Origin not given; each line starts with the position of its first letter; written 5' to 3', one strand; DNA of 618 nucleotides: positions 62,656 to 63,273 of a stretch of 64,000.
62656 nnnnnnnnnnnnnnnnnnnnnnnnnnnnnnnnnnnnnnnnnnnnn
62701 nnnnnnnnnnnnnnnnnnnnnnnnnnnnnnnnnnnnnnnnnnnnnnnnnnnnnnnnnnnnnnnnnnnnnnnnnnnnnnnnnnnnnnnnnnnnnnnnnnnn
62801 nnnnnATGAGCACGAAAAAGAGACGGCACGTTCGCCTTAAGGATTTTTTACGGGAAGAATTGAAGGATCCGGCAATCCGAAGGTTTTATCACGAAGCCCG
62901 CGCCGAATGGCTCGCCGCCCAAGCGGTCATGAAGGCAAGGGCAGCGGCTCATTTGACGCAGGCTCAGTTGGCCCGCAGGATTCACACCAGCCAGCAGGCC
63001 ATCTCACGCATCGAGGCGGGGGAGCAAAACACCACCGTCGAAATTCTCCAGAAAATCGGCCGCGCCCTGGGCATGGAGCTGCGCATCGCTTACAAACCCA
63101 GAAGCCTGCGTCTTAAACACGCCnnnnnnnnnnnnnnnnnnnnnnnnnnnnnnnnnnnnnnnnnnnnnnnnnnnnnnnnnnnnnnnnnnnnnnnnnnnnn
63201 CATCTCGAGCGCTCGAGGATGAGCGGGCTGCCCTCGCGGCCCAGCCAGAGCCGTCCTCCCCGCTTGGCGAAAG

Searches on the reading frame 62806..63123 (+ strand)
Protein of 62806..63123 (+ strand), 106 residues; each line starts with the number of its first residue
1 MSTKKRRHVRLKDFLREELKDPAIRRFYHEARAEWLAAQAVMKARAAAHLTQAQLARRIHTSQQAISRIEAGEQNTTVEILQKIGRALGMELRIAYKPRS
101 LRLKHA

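Call 3: search_protein_families(library=pfam, proteins=[window:62806-63123:+], max_evalue=1)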
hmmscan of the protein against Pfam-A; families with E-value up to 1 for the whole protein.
window:62806-63123:+ (106 aa): 12 families
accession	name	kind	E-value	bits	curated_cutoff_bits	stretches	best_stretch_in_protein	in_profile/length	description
PF01381.28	HTH_3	-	1.3e-14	54.4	23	1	42-92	2-52/55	Helix-turn-helix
PF13560.12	HTH_31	-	3.8e-09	37.2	27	1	44-90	9-56/64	Helix-turn-helix domain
PF13443.12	HTH_26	-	0.00022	21.8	22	1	46-91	7-53/63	Cro/C1-type HTH DNA-binding domain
PF20432.4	Xre-like-HTH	-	0.00075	20.2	25.8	1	36-86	10-60/63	Antitoxin Xre-like helix-turn-helix domain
PF13744.12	HTH_37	-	0.0011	19.2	27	1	38-94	20-77/80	Helix-turn-helix domain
PF12844.13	HTH_19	-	0.0014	19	30.2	1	42-89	5-52/64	Helix-turn-helix domain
PF12802.13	MarR_2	-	0.0021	18.6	27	1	40-69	13-40/61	MarR family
PF15731.11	MqsA_antitoxin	-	0.0023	18.5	30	1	23-82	56-115/131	Antitoxin component of bacterial toxin-antitoxin system, MqsA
PF04545.22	Sigma70_r4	-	0.0044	16.9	24.1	1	39-70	10-41/50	Sigma-70, region 4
PF06992.16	Phage_lambda_P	-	0.0094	16.2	26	1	10-74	93-158/162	Replication protein P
PF13413.12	HTH_25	-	0.027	14.7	24.6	1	43-73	4-34/62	Helix-turn-helix domain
PF13412.12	HTH_24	-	0.041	13.9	21.9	1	47-68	15-36/48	Winged helix-turn-helix DNA-binding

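Call 4: search_protein_families(library=ncbifam, proteins=[window:62806-63123:+], max_evalue=1)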
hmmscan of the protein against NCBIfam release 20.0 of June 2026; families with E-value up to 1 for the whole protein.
window:62806-63123:+ (106 aa): 23 families
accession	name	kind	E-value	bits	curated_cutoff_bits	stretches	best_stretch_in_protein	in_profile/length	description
TIGR03070.1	couple_hipB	subfamily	2.3e-10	40.2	71.65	1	38-92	4-58/58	type II toxin-antitoxin system Y4mF family antitoxin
TIGR00270.2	TIGR00270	equivalog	2.5e-07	30.6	110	1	39-93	78-132/159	multiprotein bridging factor aMBF1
NF041951.1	phage_RstR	subfamily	3e-07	30.7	80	1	39-90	5-56/108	RstR family transcriptional repressor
NF007271.0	PRK09726.1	equivalog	6.5e-07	29.3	79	1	40-94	16-70/88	type II toxin-antitoxin system antitoxin HipB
NF006015.0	PRK08154.1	subfamily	1.2e-06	27.9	204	1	38-93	32-87/314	anaerobic benzoate catabolism transcriptional regulator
TIGR03830.1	CxxCG_CxxCG_HTH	subfamily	7.1e-06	25.8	61.8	1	22-77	52-106/127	type II TA system antitoxin MqsA family protein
NF047948.1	male_kill_WMK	equivalog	0.00014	21.5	300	1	39-91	165-217/300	WO male-killing family protein Wmk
NF010465.0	PRK13890.1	equivalog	0.00058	19.9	96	1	41-94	10-63/121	conjugal transfer protein TrbA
TIGR02612.1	mob_myst_A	hypoth_equivalog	0.00059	19.7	122.6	1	41-99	30-90/150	mobile mystery protein A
TIGR02607.1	antidote_HigA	equivalog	0.0012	18.7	47.7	1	49-91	20-62/81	HigA family addiction module antitoxin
NF046032.1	TransRegSlrRBacil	equivalog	0.0019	18.3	250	1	52-94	17-60/149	HTH-type transcriptional regulator SlrR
NF003162.0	PRK04140.1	equivalog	0.0079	15.2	263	1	41-92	131-182/317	transcriptional regulator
TIGR02980.1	SigBFG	subfamily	0.0084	15.8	234.35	1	39-71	184-216/227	SigB/SigF/SigG family RNA polymerase sigma factor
NF041575.1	antitoxPezA_Strep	equivalog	0.0086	16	290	1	41-87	6-52/158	type II toxin-antitoxin system antitoxin PezA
NF005514.0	PRK07122.1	subfamily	0.01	15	372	1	39-71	221-253/264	RNA polymerase sigma factor SigF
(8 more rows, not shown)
